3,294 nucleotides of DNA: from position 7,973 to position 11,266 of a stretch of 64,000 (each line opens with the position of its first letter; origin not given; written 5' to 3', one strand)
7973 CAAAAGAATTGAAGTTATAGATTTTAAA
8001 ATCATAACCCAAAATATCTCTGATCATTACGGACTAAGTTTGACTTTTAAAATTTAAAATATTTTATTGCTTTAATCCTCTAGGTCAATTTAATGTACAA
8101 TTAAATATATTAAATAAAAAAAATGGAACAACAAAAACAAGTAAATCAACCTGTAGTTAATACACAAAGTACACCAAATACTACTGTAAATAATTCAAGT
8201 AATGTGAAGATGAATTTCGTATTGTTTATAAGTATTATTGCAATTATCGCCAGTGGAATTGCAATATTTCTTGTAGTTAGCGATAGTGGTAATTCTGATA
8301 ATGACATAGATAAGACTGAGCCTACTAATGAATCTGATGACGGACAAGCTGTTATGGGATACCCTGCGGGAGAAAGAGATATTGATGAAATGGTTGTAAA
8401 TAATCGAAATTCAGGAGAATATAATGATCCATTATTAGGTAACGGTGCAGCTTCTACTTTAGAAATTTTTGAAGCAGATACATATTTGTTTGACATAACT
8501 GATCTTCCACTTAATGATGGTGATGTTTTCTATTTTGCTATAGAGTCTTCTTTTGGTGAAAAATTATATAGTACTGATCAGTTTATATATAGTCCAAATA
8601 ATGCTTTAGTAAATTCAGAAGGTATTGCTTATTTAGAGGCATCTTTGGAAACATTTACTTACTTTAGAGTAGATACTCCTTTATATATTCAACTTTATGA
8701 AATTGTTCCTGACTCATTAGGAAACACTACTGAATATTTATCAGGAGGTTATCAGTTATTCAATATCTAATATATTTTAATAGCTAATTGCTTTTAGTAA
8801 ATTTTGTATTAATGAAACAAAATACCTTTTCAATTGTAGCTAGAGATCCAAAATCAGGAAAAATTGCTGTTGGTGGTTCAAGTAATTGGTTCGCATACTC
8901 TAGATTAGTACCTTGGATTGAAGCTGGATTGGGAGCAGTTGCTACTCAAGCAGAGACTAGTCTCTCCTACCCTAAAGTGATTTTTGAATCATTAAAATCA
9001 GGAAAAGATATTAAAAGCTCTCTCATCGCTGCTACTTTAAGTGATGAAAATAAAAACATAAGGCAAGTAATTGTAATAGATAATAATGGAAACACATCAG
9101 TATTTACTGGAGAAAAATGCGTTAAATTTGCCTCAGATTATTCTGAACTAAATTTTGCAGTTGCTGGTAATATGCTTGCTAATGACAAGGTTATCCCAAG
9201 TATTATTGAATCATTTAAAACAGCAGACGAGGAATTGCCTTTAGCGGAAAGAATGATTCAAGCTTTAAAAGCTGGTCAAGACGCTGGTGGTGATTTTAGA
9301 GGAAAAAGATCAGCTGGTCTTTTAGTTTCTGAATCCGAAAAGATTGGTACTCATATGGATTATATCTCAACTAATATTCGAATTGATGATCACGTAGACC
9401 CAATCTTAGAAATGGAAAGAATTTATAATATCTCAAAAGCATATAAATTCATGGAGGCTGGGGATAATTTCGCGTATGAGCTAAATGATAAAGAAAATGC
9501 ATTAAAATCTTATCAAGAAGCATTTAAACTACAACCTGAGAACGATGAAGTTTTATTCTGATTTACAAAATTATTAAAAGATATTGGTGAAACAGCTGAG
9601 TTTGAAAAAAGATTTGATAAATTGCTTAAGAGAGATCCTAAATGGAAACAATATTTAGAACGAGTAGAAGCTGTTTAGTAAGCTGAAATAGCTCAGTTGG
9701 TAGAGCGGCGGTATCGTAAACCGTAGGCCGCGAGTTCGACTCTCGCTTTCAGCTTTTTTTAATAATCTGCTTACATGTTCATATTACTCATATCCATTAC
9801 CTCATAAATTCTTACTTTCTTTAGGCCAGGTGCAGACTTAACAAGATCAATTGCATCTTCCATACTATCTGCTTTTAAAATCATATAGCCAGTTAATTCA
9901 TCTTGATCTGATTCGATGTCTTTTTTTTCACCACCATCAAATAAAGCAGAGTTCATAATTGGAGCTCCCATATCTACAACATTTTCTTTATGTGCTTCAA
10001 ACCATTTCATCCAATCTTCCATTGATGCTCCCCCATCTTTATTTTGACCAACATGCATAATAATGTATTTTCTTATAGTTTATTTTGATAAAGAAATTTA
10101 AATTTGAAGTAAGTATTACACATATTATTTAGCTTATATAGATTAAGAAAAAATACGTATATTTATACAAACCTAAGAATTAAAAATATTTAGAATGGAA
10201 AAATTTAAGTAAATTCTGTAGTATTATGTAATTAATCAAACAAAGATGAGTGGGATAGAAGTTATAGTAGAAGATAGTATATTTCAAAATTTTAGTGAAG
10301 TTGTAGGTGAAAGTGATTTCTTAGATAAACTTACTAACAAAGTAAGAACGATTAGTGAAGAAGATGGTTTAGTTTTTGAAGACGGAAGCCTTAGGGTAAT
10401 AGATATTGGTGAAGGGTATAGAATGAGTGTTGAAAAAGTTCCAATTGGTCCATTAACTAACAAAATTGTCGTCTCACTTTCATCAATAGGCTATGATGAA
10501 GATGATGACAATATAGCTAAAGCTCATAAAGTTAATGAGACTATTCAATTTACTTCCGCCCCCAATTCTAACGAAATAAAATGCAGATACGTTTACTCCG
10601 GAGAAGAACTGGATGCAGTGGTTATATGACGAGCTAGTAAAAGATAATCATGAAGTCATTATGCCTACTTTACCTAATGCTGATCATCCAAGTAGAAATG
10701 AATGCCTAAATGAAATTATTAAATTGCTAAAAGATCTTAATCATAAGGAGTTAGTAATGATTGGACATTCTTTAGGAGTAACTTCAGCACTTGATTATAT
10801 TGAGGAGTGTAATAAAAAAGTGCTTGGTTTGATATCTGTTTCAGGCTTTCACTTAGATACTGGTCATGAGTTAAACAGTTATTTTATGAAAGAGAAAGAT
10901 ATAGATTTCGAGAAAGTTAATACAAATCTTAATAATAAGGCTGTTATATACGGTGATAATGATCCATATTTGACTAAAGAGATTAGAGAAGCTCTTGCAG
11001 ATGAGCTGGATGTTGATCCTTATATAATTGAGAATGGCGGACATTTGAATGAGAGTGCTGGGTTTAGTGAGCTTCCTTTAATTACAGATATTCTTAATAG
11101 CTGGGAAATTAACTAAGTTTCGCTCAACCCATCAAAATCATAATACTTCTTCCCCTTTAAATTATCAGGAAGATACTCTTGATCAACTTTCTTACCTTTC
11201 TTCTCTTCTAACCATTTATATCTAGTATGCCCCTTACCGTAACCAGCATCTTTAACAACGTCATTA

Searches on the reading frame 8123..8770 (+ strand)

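Call 36: search_protein_families(library=pfam, proteins=[window:8123-8770:+], max_evalue=0.01)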
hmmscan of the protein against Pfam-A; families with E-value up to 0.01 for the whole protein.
window:8123-8770:+ (215 aa): 1 family
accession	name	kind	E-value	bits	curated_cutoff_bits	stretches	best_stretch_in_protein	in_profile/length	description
PF14358.11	DUF4405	-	0.0082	17.1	26.7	0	31-60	3-32/66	Domain of unknown function (DUF4405)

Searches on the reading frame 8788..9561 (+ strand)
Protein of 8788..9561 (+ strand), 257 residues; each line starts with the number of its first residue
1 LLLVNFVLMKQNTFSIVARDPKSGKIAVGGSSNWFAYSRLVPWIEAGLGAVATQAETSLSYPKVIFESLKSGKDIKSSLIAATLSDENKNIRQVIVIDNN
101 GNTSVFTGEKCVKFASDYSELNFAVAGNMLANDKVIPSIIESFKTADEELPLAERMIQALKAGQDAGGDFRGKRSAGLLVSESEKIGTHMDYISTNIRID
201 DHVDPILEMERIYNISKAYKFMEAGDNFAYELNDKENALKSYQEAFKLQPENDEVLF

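Call 36: search_protein_families(library=pfam, proteins=[window:8788-9561:+], max_evalue=0.01)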
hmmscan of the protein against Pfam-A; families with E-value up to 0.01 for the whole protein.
window:8788-9561:+ (257 aa): 3 families
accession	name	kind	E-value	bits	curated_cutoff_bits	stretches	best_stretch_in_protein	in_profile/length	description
PF06267.17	DUF1028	-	8.2e-56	189.3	26.2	1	13-208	1-192/193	Family of unknown function (DUF1028)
PF13414.12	TPR_11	-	0.0016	18.5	26.8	1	230-256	5-31/42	TPR repeat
PF07719.23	TPR_2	-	0.0093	16.5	27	0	229-252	11-34/34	Tetratricopeptide repeat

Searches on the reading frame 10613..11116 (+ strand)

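Call 36: search_protein_families(library=pfam, proteins=[window:10613-11116:+], max_evalue=0.01)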
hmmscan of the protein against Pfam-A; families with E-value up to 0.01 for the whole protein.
window:10613-11116:+ (167 aa): 4 families
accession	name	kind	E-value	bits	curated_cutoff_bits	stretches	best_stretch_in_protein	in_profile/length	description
PF06821.19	Ser_hydrolase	-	7.2e-17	62.3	22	1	22-162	33-171/172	Serine hydrolase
PF00561.26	Abhydrolase_1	-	1.2e-05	25.5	25.8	1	31-88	58-110/245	alpha/beta hydrolase fold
PF12697.13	Abhydrolase_6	-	0.00058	21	26.3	0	7-77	22-92/217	Alpha/beta hydrolase family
PF12146.15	Hydrolase_4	-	0.0058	16.4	27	0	39-79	69-110/239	Serine aminopeptidase, S33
